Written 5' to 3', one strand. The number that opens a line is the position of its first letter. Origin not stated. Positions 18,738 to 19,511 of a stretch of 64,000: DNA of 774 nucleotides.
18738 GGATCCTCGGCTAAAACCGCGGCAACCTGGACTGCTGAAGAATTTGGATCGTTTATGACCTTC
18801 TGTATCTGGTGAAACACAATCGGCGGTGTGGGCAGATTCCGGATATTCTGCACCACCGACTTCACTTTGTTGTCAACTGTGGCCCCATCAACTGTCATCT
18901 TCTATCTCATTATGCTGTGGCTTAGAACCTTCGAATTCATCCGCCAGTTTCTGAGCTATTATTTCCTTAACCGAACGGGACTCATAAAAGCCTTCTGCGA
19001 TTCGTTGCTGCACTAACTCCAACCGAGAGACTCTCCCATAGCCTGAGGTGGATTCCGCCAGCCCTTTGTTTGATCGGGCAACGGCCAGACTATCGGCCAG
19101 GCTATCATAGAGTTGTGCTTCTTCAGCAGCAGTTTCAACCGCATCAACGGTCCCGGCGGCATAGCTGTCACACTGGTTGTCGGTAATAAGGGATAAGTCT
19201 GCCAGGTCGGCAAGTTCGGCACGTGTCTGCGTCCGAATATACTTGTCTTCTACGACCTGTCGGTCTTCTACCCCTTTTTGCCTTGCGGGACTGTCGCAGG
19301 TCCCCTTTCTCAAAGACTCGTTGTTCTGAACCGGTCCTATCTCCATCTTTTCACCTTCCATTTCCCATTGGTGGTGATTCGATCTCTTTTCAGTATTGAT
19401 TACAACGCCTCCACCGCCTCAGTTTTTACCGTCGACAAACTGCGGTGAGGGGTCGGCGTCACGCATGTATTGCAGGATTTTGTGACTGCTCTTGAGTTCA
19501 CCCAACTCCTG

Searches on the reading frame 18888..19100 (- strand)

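Call 39: search_protein_families(library=pfam, proteins=[window:18888-19100:-], max_evalue=10)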
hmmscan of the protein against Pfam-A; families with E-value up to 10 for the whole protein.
window:18888-19100:- (70 aa): 1 family
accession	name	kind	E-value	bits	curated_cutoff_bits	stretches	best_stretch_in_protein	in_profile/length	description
PF15683.10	TDRP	-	0.01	16.2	27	1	31-69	43-81/147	Testis development-related protein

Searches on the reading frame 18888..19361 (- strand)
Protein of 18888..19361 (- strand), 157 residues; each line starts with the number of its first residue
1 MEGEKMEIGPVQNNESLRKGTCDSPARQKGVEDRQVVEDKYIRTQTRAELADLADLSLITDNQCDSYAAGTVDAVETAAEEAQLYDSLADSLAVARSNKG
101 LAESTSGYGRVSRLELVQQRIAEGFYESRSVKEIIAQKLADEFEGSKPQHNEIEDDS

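Call 7: search_protein_families(library=ncbifam, proteins=[window:18888-19361:-], max_evalue=0.01)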
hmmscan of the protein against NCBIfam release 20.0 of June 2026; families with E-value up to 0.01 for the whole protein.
window:18888-19361:- (157 aa): 0 families

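Call 9: search_protein_families(library=pfam, proteins=[window:18888-19361:-], max_evalue=0.05)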
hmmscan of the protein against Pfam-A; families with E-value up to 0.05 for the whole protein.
window:18888-19361:- (157 aa): 1 family
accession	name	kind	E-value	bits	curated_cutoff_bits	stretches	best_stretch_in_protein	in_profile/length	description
PF15683.10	TDRP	-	0.024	15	27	0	119-156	44-81/147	Testis development-related protein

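Call 39: search_protein_families(library=pfam, proteins=[window:18888-19361:-], max_evalue=10)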
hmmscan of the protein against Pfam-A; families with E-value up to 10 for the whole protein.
window:18888-19361:- (157 aa): 1 family
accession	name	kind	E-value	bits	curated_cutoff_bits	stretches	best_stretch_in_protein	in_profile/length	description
PF15683.10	TDRP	-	0.024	15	27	1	119-156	44-81/147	Testis development-related protein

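Call 50: find_homologous_proteins(query=window:18888-19361:-, max_evalue=0.001)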
Query window:18888-19361:- (157 aa): 1 proteins with E <= 0.001 among 108 candidates.
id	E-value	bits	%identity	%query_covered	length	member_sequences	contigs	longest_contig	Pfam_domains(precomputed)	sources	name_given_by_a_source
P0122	9.9e-90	316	100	97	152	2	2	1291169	-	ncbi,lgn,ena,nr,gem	ncbi:MAG TPA: hypothetical protein PLF13_06395 [candidate division Zixibacteria bacterium]|nr:hypoth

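Call 58: search_protein_representatives(protein=window:18888-19361:-)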
Query: 157 residues. Proteins with E-value up to 0.001 (for the whole library): 7; up to 1e-10: 1; up to 1e-30: 1. The best 7 are listed.
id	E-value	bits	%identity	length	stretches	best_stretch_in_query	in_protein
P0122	3.2e-90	315.7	100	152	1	6-157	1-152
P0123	4.1e-07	46.5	41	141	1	44-153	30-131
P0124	1.2e-06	44.9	34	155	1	1-156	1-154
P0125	1.6e-04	38.1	41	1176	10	90-121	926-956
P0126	4.2e-04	36.7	30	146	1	6-150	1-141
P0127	5.8e-04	36.3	38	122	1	6-143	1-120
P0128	9.7e-04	35.5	38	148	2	88-139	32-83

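Call 59: search_protein_families(library=pfam, proteins=[P0123, P0124, P0126, P0127, P0128], max_evalue=1)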
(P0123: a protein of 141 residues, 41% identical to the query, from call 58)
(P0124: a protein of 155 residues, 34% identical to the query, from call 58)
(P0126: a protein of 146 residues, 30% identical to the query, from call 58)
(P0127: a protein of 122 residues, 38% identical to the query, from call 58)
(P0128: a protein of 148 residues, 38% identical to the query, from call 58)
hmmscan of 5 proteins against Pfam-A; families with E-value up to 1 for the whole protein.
P0123 (141 aa): 3 families
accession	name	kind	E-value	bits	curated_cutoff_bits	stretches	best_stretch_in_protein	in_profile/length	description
PF04316.19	FlgM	-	0.0033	18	25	1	74-119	10-54/55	Anti-sigma-28 factor, FlgM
PF09720.15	Unstab_antitox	-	0.014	15.8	23.3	1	65-87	27-49/54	Putative addiction module component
PF21831.1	DUF6891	-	0.51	10.6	27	0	94-121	10-37/189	Domain of unknown function (DUF6891)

P0124 (155 aa): 0 families

P0126 (146 aa): 1 family
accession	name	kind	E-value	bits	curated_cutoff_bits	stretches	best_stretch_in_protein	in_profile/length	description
PF21132.2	MFD_D3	-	0.048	14.1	21.8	0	96-129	38-71/73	MFD, D3 domain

P0127 (122 aa): 1 family
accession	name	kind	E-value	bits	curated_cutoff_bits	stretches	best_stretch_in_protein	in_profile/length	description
PF04316.19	FlgM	-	0.0037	17.9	25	1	77-117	17-54/55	Anti-sigma-28 factor, FlgM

P0128 (148 aa): 4 families
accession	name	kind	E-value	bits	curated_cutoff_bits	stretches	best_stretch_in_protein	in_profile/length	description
PF04316.19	FlgM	-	3.6e-11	43.5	25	2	34-71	1-43/55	Anti-sigma-28 factor, FlgM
PF21831.1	DUF6891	-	0.00092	19.6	27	1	57-95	8-45/189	Domain of unknown function (DUF6891)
PF16618.10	SH3-WW_linker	-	0.0028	18.7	25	1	90-110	173-193/199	Linker region between SH3 and WW domains on ARHGAP12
PF12105.13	SpoU_methylas_C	-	0.13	12.5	25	1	62-87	1-26/54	SpoU, rRNA methylase, C-terminal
